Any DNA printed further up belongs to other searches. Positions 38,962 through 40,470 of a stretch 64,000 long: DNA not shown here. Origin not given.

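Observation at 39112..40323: Orphan RtcR-like protein: CARF-type sensor domain fused to a catalytically degenerate AAA+ domain lacking GAFTGA and HTH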

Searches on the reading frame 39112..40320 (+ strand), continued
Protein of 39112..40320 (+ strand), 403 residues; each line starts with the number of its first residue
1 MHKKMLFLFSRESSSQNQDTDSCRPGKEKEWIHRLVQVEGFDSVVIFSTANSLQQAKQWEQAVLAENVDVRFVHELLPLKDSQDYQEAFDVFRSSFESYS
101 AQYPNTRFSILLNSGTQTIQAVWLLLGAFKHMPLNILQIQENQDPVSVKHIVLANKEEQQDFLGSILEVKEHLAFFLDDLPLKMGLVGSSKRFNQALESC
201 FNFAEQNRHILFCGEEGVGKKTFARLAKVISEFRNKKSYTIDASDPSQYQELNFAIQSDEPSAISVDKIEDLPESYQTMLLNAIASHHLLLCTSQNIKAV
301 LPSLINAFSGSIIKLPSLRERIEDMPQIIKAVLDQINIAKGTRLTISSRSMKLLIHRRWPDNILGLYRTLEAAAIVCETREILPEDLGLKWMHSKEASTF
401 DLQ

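Call 31: predict_structure(alignment_id=A2)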
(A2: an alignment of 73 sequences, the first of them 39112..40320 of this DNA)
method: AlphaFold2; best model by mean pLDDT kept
length: 403 residues; sequences in the alignment: 73
mean_pLDDT: 87.7   pTM: 0.65
mean pLDDT of the five models: 87.7, 87.6, 87.2, 86.8, 86.6
residues with pLDDT >= 90: 295; 70-90: 51; 50-70: 28; < 50: 29
segments of 3 or more residues with pLDDT < 50: 156-174, 392-395
pLDDT, mean of each block of 10 residues (from residue 1): 92 64 70 88 97 94 89 97 96 96 95 94 92 88 66 51 40 61 94 97 96 96 96 94 96 95 96 96 95 87 92 97 98 93 96 95 97 97 94 49 48
secondary structure, 60 per line:
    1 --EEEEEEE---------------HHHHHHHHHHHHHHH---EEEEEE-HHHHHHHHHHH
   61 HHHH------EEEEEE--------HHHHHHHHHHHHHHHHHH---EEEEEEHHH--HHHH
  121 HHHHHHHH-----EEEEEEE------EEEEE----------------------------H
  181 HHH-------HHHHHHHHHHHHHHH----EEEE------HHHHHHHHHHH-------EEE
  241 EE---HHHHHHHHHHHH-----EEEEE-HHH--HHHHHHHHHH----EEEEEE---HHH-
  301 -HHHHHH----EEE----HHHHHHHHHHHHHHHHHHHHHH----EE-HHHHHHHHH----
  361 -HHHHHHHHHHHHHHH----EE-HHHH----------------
elements in order: E3-9 H25-39 E43-48 H50-64 E71-76 H85-102 E106-111 H117-128 E134-140 E147-151 H180-183 H191-205 E210-213 H220-230 E238-242 H246-257 E263-267 H274-283 E288-293 H302-307 E312-314 H319-340 H348-356 H362-376 H384-387

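Call 34: find_encoding_contigs(protein=P0161, flank=8000, max_places=2)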
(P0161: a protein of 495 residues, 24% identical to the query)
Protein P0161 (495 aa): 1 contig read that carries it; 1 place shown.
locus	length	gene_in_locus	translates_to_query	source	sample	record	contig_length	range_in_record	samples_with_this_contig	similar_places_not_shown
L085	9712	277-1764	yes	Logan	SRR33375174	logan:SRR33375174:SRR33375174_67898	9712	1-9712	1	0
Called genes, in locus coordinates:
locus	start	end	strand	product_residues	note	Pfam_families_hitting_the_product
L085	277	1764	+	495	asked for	PF06956:RtcR, PF00158:Sigma54_activat, PF14532:Sigma54_activ_2, PF25601:AAA_lid_14, PF02954:HTH_8 (weak)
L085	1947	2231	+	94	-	-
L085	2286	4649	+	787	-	PF04313:HSDR_N, PF00270:DEAD, PF04851:ResIII, PF18766:SWI2_SNF2, PF00271:Helicase_C (weak), PF08463:EcoEI_R_C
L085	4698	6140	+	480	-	PF12161:HsdM_N, PF02384:N6_Mtase, PF07669:Eco57I (weak)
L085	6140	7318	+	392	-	PF01420:Methylase_S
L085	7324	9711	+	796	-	?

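Call 35: find_encoding_contigs(protein=P0166, flank=8000, max_places=2)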
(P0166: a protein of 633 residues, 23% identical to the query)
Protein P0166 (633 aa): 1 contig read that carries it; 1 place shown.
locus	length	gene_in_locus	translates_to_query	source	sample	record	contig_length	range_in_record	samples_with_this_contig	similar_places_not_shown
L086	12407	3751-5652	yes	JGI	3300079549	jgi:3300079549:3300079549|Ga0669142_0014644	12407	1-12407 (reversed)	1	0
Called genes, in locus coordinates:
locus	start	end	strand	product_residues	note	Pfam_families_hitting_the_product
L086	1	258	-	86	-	?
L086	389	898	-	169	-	-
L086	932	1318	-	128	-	-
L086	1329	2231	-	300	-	PF12686:DUF3800 (weak)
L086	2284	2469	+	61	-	-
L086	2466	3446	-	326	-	PF12760:Zn_ribbon_IS1595, PF12762:DDE_Tnp_IS1595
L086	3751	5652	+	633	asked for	PF06956:RtcR (weak), PF00158:Sigma54_activat, PF14532:Sigma54_activ_2, PF07728:AAA_5, PF25601:AAA_lid_14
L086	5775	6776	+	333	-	PF20208:ARPP-1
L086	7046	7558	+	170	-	-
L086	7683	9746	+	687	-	PF07730:HisKA_3, PF02518:HATPase_c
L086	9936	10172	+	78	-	-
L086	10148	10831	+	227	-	PF00072:Response_reg, PF00196:GerE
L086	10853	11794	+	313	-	PF06626:DUF1152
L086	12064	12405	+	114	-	?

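Call 36: find_encoding_contigs(protein=P0003, flank=8000, max_places=2)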
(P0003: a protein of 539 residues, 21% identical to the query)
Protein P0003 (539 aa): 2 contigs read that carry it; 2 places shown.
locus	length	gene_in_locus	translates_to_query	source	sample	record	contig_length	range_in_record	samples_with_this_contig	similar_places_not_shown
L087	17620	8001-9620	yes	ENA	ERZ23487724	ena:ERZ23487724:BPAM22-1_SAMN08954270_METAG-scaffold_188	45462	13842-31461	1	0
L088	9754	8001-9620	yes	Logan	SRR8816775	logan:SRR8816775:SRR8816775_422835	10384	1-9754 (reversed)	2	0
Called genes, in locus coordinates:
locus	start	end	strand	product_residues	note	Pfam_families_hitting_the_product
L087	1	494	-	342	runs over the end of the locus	PF03372:Exo_endo_phos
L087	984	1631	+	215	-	PF00194:Carb_anhydrase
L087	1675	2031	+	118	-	PF18724:ADDT, PF18746:aGPT-Pplase3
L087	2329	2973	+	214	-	-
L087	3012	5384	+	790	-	-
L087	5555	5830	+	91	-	-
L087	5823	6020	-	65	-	-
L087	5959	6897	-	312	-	PF28530:DUF8426, PF13391:HNH_2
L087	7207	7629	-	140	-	-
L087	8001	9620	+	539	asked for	PF01078:Mg_chelatase (weak), PF00158:Sigma54_activat, PF14532:Sigma54_activ_2 (weak), PF00004:AAA (weak), PF07724:AAA_2 (faint), PF07728:AAA_5 (weak), PF25601:AAA_lid_14, PF02954:HTH_8 (weak)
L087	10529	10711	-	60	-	-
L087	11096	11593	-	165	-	-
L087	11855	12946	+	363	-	PF08463:EcoEI_R_C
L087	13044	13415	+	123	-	PF13366:PDDEXK_3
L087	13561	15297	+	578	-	PF12161:HsdM_N, PF02384:N6_Mtase, PF07669:Eco57I (weak)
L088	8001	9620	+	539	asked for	PF01078:Mg_chelatase (weak), PF00158:Sigma54_activat, PF14532:Sigma54_activ_2 (weak), PF00004:AAA (weak), PF07724:AAA_2 (faint), PF07728:AAA_5 (weak), PF25601:AAA_lid_14, PF02954:HTH_8 (weak)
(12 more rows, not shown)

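Call 37: fold_search(model_id=the predicted structure, library=pdb)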
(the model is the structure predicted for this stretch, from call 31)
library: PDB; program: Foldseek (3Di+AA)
matches with E <= 10: 1773; with E <= 0.001: 270
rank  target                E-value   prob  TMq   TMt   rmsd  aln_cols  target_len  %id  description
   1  5m7p_B                7.5e-15  1.00  0.49  0.46  11.4       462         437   15  Crystal structure of NtrX from Brucella abortus in complex with ADP processed with the CrystalDirect automated mountin (released 2017-01-25)
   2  1ny5_A                7.5e-15  1.00  0.46  0.48  13.7       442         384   16  Crystal structure of sigm54 activator (AAA+ ATPase) in the inactive state (released 2003-11-11)
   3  1ny5_B                2.2e-14  1.00  0.45  0.47  16.2       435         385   16  Crystal structure of sigm54 activator (AAA+ ATPase) in the inactive state (released 2003-11-11)
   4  5m7n_B                8.3e-14  1.00  0.48  0.46  11.8       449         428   16  Crystal structure of NtrX from Brucella abortus in complex with ATP processed with the CrystalDirect automated mountin (released 2017-01-25)
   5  5m7o_B                9.4e-14  1.00  0.44  0.41  12.0       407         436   16  Crystal structure of NtrX from Brucella abortus processed with the CrystalDirect automated mounting and cryo-cooling t (released 2017-01-25)
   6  7v2b_D                1.9e-13  1.00  0.48  0.51  17.4       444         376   15  Crystal Structure of VpsR display novel dimeric architecture and c-di-GMP binding: mechanistic implications in oligome (released 2022-04-06)
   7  5m7p_A                2.0e-13  1.00  0.46  0.43  11.7       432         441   16  Crystal structure of NtrX from Brucella abortus in complex with ADP processed with the CrystalDirect automated mountin (released 2017-01-25)
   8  5m7n_A                4.7e-13  1.00  0.47  0.43  11.6       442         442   17  Crystal structure of NtrX from Brucella abortus in complex with ATP processed with the CrystalDirect automated mountin (released 2017-01-25)
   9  5m7o_A                6.6e-13  1.00  0.48  0.44  11.6       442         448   18  Crystal structure of NtrX from Brucella abortus processed with the CrystalDirect automated mounting and cryo-cooling t (released 2017-01-25)
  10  4l4u                  1.1e-12  1.00  0.46  0.48  12.9       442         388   17  Crystal structure of construct containing A. aeolicus NtrC1 receiver, central and DNA binding domains (released 2013-08-28)
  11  1ny6_A                1.8e-12  1.00  0.46  0.73   2.3       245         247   21  Crystal structure of sigm54 activator (AAA+ ATPase) in the active state (released 2003-11-11)
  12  8p53_E                2.2e-12  1.00  0.45  0.46  10.7       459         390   13  Cryo-EM structure of the c-di-GMP-free FleQ-FleN master regulator complex of P. aeruginosa (released 2023-12-13)
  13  7v2b_A                3.1e-12  1.00  0.46  0.50  18.1       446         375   13  Crystal Structure of VpsR display novel dimeric architecture and c-di-GMP binding: mechanistic implications in oligome (released 2022-04-06)
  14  6jdi                  3.3e-12  1.00  0.42  0.66   4.3       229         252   21  Central domain of FleQ H287N mutant in complex with ATPgS and Mg (released 2019-11-27)
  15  1ny6_B                4.1e-12  1.00  0.45  0.73   4.3       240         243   20  Crystal structure of sigm54 activator (AAA+ ATPase) in the active state (released 2003-11-11)
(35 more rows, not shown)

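Call 58: list_cluster_members(proteins=[window:39112-40320:+, P0001, window:40456-41106:+, window:35417-38929:-])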
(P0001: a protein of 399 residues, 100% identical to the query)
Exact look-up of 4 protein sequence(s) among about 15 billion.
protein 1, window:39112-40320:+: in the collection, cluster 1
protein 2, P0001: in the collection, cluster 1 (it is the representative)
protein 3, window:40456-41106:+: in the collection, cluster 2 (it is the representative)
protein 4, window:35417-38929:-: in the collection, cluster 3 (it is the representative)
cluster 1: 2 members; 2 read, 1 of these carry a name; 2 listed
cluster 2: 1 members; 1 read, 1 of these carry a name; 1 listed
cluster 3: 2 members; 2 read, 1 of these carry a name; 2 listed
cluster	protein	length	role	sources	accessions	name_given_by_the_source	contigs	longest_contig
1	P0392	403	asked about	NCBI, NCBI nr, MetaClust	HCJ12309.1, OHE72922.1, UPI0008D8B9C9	MAG: hypothetical protein A2Y14_04625 [Verrucomicrobia bacterium GWF2_51_19] | status=active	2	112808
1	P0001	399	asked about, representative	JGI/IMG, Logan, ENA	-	-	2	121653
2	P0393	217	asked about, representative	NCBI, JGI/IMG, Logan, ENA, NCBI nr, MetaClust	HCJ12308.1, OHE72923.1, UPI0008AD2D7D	MAG: hypothetical protein A2Y14_04630 [Verrucomicrobia bacterium GWF2_51_19] | status=active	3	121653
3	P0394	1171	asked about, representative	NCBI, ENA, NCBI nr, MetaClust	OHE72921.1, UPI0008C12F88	MAG: DNA polymerase III subunit alpha [Verrucomicrobia bacterium GWF2_51_19] | status=active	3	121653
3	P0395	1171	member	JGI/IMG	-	-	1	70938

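Call 63: list_cluster_members(proteins=[P0011, P0012, P0013, P0014, P0015, P0020, P0029, P0045, P0080, P0016])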
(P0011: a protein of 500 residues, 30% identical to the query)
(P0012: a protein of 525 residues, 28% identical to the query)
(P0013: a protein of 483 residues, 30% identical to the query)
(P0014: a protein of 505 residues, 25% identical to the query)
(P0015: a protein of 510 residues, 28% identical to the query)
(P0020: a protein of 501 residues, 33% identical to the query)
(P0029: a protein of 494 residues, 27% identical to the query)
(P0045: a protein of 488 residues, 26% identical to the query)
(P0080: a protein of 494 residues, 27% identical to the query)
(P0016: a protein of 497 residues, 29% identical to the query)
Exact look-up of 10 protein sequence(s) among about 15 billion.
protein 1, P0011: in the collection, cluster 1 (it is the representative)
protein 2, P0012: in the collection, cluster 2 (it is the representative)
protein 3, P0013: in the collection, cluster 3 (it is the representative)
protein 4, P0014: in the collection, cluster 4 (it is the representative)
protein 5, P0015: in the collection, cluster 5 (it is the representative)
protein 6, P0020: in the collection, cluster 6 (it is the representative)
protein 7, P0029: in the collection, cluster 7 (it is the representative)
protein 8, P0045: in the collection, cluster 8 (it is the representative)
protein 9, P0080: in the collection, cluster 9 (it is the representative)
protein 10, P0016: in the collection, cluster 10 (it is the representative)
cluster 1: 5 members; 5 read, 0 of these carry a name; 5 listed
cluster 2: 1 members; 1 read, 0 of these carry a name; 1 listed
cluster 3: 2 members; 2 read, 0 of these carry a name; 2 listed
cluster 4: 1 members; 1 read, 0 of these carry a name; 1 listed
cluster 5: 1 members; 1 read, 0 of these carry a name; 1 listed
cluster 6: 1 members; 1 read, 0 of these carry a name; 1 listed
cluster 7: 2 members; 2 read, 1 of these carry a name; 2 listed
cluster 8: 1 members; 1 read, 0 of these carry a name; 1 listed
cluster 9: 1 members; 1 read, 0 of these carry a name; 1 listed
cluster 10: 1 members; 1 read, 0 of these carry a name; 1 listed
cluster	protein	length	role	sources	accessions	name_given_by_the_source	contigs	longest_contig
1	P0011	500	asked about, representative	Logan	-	-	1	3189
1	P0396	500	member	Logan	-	-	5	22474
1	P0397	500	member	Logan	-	-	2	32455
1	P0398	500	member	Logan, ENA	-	-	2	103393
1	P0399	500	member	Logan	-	-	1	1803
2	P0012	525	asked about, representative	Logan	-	-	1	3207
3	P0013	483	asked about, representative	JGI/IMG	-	-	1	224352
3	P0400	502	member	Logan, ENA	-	-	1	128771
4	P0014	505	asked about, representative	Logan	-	-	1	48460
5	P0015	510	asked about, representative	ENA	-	-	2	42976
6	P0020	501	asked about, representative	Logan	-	-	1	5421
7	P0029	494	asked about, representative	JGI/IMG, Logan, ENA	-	-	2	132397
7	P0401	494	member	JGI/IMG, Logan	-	DNA-binding NtrC family response regulator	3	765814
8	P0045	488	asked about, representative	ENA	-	-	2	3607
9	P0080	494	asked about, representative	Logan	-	-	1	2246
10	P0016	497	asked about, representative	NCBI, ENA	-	-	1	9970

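Call 65: find_encoding_contigs(protein=P0398, flank=8000, max_places=1)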
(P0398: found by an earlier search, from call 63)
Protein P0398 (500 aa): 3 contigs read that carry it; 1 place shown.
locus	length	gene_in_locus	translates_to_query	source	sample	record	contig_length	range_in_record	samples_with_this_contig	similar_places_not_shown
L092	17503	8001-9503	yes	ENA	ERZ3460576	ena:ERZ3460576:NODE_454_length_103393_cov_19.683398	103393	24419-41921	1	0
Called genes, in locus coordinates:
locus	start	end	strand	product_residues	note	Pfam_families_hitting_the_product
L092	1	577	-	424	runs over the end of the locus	PF02403:Seryl_tRNA_N, PF00587:tRNA-synt_2b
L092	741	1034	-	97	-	PF13224:DUF4032 (weak)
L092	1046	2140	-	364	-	PF01883:FeS_assembly_P, PF01656:CbiA (weak), PF10609:ParA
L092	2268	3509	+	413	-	PF23381:Beta-prop_IFT122_1st (faint), PF25174:Beta-prop_THOC3 (faint), PF26549:Tricorn_N, PF26550:Tricorn_2nd, PF07676:PD40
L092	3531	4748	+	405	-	PF06245:DUF1015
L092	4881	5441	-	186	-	PF03358:FMN_red (faint), PF12724:Flavodoxin_5 (weak)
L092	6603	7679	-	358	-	PF03193:RsgA_GTPase (faint), PF00735:Septin (faint), PF01926:MMR_HSR1, PF05128:DUF697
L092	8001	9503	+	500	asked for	PF06956:RtcR (weak), PF00158:Sigma54_activat, PF01078:Mg_chelatase, PF14532:Sigma54_activ_2, PF07724:AAA_2, PF07728:AAA_5, PF25601:AAA_lid_14, PF02954:HTH_8 (weak), +1 more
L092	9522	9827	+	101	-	-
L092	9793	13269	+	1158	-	PF04313:HSDR_N (weak), PF00270:DEAD (weak), PF04851:ResIII, PF18766:SWI2_SNF2, PF00271:Helicase_C (weak), PF08463:EcoEI_R_C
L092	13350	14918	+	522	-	PF12161:HsdM_N, PF02384:N6_Mtase, PF01170:UPF0020 (weak), PF07669:Eco57I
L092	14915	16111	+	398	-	PF01420:Methylase_S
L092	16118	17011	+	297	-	PF00069:Pkinase, PF07714:PK_Tyr_Ser-Thr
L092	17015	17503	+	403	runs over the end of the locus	-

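Call 66: find_encoding_contigs(protein=P0401, flank=8000, max_places=1)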
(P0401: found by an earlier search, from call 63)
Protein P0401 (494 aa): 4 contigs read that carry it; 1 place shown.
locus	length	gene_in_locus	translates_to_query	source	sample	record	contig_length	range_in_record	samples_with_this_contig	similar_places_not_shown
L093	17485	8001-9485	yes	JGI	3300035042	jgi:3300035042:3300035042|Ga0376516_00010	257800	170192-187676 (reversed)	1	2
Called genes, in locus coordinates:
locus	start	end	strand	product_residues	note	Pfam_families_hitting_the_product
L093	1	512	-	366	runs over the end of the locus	PF13776:DUF4172, PF02661:Fic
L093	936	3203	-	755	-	PF17764:PriA_3primeBD, PF04851:ResIII, PF00270:DEAD, PF18319:Zn_ribbon_PriA, PF00271:Helicase_C, PF18074:PriA_C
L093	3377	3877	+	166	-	PF01475:FUR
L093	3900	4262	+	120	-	-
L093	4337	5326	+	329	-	PF02445:NadA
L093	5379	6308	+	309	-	PF00150:Cellulase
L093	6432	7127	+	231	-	PF00588:SpoU_methylase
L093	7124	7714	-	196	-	PF00856:SET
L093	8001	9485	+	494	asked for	PF00158:Sigma54_activat, PF14532:Sigma54_activ_2, PF07728:AAA_5 (faint), PF25601:AAA_lid_14, PF02954:HTH_8 (weak)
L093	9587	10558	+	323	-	PF03255:ACCA, PF01039:Carboxyl_trans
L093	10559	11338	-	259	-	PF12706:Lactamase_B_2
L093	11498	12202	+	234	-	PF13353:Fer4_12, PF04055:Radical_SAM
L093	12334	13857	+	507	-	PF05227:CHASE3 (weak), PF02518:HATPase_c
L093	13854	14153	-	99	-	-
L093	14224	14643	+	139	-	PF02021:UPF0102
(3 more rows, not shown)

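Call 80: find_related_loci(query=window:39112-40320:+, collection=metagenome_contigs, flank=6000)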
Query window:39112-40320:+ (403 aa) in metagenome_contigs; peptide patterns used: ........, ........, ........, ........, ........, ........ (x = any residue, [..] = any of these).
52 stretches matched a pattern, but none encodes a relative of the query by tblastn (E <= 1e-3).
